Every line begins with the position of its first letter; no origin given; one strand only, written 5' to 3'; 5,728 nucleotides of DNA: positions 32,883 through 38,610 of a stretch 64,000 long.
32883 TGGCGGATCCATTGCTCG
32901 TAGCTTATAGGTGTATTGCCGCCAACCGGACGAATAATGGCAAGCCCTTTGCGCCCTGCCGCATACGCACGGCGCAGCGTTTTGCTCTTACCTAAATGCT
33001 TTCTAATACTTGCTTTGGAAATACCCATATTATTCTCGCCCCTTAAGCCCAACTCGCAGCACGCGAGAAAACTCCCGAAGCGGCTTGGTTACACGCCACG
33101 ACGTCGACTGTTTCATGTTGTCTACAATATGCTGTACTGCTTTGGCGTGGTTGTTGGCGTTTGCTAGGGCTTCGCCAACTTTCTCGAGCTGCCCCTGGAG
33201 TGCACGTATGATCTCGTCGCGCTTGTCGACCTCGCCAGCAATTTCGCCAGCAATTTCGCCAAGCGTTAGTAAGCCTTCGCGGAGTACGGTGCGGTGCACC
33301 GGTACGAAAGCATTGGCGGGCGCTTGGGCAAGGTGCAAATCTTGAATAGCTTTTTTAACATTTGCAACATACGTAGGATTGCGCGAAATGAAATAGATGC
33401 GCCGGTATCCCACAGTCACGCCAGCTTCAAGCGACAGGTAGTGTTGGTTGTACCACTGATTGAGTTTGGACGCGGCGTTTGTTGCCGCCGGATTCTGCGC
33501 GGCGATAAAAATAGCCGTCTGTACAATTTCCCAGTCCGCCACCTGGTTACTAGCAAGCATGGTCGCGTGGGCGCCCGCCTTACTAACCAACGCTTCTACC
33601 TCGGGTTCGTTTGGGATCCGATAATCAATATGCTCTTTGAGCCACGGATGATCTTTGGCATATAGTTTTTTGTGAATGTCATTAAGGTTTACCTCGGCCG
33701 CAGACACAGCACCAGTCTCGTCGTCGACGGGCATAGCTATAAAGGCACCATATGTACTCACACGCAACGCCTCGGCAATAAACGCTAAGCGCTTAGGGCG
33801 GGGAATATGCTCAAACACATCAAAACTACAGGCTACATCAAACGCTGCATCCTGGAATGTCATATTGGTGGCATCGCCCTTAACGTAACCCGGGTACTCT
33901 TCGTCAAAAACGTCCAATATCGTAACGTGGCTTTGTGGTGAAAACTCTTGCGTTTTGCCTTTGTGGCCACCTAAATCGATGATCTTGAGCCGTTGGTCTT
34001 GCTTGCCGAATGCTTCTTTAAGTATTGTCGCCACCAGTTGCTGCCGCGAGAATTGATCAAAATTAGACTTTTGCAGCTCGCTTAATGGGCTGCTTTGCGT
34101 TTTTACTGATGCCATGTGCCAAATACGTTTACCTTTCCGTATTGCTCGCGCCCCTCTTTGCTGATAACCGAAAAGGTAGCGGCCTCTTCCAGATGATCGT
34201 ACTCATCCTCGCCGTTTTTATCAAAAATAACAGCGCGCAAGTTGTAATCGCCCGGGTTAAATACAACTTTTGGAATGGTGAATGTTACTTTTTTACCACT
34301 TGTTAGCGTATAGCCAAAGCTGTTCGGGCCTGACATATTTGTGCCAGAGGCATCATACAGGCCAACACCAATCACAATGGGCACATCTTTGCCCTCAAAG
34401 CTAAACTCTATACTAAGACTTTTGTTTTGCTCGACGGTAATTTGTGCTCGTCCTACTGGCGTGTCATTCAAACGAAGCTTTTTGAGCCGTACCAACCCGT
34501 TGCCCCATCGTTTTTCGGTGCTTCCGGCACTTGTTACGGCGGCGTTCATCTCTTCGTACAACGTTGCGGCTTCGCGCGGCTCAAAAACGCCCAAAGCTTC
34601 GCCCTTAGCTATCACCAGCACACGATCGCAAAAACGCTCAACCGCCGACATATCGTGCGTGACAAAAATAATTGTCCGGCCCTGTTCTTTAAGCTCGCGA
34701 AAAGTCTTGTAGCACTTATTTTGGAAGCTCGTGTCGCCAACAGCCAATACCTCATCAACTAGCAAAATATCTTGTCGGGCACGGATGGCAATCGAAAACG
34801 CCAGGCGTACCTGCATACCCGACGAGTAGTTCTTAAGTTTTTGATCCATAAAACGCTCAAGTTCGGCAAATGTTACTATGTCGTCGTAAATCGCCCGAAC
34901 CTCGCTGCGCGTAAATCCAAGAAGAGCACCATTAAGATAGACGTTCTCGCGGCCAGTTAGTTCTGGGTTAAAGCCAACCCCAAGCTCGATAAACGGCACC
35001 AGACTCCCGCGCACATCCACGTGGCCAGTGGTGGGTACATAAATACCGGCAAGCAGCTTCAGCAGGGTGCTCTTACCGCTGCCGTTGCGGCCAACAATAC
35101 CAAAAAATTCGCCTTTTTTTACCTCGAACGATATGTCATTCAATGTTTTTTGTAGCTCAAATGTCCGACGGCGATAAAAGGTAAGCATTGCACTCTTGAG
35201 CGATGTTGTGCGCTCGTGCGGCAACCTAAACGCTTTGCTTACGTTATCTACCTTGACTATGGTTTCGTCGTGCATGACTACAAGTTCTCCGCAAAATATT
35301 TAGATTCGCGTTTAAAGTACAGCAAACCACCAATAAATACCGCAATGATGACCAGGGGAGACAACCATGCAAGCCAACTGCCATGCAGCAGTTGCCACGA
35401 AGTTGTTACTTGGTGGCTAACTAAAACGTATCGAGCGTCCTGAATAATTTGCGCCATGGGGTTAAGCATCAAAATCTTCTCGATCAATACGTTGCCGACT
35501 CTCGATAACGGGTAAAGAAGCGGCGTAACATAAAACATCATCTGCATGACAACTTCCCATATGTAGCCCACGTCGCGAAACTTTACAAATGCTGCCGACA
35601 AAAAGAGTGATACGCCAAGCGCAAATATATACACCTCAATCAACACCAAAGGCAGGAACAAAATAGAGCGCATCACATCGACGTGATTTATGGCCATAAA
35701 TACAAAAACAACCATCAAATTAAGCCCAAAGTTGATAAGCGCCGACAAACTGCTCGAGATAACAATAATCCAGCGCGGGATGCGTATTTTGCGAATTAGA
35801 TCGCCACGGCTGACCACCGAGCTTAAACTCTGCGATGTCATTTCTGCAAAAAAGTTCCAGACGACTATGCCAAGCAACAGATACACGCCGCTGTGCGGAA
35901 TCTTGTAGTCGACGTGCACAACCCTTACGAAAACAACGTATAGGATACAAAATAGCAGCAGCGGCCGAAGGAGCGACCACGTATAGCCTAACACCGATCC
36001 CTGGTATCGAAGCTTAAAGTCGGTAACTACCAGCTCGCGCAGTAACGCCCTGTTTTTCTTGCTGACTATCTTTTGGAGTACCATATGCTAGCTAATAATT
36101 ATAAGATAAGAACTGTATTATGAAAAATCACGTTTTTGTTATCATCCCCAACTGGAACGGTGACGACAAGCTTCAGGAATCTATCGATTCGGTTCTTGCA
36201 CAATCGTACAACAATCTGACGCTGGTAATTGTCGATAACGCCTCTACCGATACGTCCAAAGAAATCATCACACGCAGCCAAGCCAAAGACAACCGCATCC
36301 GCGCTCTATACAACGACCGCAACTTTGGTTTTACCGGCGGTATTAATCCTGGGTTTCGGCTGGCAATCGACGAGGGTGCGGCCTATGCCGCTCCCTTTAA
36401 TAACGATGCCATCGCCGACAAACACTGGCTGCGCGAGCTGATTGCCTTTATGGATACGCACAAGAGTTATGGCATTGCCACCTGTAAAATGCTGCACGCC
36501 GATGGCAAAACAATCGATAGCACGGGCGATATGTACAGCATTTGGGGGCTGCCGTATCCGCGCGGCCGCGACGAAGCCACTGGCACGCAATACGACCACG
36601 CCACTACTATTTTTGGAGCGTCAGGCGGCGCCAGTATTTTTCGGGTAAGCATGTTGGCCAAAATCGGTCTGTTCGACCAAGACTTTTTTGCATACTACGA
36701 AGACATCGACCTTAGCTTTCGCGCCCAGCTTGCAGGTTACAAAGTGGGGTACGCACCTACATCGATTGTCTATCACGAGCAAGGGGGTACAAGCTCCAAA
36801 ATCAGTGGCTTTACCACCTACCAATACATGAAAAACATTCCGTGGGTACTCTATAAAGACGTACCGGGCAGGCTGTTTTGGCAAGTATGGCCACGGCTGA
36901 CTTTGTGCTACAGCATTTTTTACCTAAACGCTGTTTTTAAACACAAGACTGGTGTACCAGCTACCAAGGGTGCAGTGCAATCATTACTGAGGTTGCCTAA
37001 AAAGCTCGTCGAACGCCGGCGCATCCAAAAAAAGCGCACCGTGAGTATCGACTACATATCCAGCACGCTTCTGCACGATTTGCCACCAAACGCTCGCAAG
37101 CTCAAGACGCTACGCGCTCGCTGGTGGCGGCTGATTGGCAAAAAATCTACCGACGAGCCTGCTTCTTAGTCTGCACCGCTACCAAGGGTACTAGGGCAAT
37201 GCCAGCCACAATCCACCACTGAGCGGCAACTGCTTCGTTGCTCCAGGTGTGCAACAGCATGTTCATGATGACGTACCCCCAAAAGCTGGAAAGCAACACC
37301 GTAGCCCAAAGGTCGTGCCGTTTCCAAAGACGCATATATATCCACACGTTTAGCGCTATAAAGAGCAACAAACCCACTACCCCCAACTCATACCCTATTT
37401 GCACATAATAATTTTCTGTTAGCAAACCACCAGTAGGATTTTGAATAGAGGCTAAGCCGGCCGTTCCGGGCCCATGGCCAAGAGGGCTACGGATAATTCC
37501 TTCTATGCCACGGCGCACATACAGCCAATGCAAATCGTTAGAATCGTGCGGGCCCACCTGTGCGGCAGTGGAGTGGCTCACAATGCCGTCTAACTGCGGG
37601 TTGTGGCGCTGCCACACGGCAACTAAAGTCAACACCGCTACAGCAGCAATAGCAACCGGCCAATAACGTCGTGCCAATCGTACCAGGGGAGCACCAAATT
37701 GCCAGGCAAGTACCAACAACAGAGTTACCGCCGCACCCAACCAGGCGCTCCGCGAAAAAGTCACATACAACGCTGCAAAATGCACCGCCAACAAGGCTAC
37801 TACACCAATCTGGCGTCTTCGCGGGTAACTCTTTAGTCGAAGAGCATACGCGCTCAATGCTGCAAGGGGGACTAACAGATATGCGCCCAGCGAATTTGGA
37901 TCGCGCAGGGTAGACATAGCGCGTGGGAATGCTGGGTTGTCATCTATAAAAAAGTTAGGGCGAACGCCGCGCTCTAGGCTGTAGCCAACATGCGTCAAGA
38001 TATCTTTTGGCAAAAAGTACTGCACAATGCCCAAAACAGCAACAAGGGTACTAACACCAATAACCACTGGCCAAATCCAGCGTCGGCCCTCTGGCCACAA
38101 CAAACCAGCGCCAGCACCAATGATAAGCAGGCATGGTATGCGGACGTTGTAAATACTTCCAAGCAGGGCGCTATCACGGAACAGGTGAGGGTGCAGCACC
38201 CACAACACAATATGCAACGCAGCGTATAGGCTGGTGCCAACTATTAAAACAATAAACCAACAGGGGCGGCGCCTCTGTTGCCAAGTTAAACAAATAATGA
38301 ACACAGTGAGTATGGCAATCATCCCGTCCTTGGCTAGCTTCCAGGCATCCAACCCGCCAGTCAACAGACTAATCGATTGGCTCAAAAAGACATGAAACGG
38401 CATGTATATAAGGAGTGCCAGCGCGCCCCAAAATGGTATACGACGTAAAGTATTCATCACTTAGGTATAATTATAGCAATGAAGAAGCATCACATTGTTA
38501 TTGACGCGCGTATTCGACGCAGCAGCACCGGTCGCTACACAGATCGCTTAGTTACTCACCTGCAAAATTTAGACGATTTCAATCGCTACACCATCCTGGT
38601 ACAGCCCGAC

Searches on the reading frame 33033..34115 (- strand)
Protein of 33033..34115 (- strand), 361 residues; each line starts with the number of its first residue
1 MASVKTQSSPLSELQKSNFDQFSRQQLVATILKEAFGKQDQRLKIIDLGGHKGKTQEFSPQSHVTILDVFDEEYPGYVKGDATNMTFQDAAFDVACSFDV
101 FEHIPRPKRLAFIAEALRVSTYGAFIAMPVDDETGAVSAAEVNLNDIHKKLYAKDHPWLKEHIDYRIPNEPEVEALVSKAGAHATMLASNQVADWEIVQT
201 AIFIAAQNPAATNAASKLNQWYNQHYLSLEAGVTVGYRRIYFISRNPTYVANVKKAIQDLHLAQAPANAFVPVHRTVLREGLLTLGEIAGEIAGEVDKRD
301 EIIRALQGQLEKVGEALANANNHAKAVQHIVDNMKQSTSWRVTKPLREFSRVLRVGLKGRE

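Call 17: search_protein_families(library=pfam, proteins=[window:33033-34115:-], max_evalue=0.001)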
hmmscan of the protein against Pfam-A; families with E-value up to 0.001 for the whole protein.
window:33033-34115:- (361 aa): 3 families
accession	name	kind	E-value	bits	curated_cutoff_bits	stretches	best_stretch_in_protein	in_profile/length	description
PF08241.18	Methyltransf_11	-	7.3e-08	33.4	21.2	1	75-124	44-91/95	Methyltransferase domain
PF13489.12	Methyltransf_23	-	3.2e-06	27.4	27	1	24-118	5-109/164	Methyltransferase domain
PF13649.12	Methyltransf_25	-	4.7e-06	27.6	27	1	77-119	50-92/97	Methyltransferase domain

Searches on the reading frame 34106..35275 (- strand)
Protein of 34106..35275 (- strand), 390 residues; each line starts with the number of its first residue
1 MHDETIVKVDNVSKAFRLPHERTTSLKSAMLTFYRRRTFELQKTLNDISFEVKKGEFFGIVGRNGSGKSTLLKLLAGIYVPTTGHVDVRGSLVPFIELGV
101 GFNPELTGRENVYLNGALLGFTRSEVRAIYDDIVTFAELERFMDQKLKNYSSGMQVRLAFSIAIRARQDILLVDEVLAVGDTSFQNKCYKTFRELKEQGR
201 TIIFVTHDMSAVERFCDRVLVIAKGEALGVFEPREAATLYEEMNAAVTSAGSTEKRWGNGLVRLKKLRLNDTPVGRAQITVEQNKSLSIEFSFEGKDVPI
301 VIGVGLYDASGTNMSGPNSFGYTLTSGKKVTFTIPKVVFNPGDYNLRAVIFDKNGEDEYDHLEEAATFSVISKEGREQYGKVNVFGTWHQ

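Call 17: search_protein_families(library=pfam, proteins=[window:34106-35275:-], max_evalue=0.001)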
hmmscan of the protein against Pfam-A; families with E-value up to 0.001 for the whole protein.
window:34106-35275:- (390 aa): 6 families
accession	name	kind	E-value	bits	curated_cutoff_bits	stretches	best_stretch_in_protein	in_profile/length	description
PF00005.33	ABC_tran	-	2.2e-21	77.3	25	1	45-176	1-135/137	ABC transporter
PF14524.12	Wzt_C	-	1.6e-13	51.3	30.4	1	254-380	2-139/143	Wzt C-terminal domain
PF13304.12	AAA_21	-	6.2e-08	33.5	27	1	57-78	1-22/304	AAA domain, putative AbiEii toxin, Type IV TA system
PF02463.25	SMC_N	-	0.0003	20.7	40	0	55-72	24-41/220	RecF/RecN/SMC N terminal domain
PF13476.12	AAA_23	-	0.0004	21.5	27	1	48-75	15-39/201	AAA domain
PF13555.12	AAA_29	-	0.00074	19.7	27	0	49-81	16-48/61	P-loop containing region of AAA domain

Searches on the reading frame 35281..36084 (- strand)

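Call 17: search_protein_families(library=pfam, proteins=[window:35281-36084:-], max_evalue=0.001)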
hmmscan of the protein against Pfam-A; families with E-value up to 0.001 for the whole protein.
window:35281-36084:- (268 aa): 1 family
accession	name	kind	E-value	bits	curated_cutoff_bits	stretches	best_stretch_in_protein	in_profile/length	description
PF01061.29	ABC2_membrane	-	6e-17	62.3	26.9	1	16-220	4-209/211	ABC-2 type transporter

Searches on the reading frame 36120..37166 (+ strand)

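Call 17: search_protein_families(library=pfam, proteins=[window:36120-37166:+], max_evalue=0.001)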
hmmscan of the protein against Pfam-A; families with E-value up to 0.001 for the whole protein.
window:36120-37166:+ (349 aa): 4 families
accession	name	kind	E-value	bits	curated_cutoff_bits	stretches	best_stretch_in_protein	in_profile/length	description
PF00535.33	Glycos_transf_2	-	7.7e-24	84.9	23.3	1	7-182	2-167/168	Glycosyl transferase family 2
PF13641.12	Glyco_tranf_2_3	-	1.2e-17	65.2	27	1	5-224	3-216/230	Glycosyltransferase like family 2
PF13632.12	Glyco_trans_2_3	-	1.9e-09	38.1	27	1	96-221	8-125/198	Glycosyl transferase family group 2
PF10111.15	Glyco_tranf_2_2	-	1.6e-05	25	27.3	0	165-234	161-231/276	Glycosyltransferase like family 2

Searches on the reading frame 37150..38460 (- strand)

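Call 17: search_protein_families(library=pfam, proteins=[window:37150-38460:-], max_evalue=0.001)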
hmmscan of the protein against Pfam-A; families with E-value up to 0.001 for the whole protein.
window:37150-38460:- (437 aa): 1 family
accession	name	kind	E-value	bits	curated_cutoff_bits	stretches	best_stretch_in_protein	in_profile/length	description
PF04932.20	Wzy_C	-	2.6e-13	50.5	31.7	1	224-368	3-149/149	O-Antigen ligase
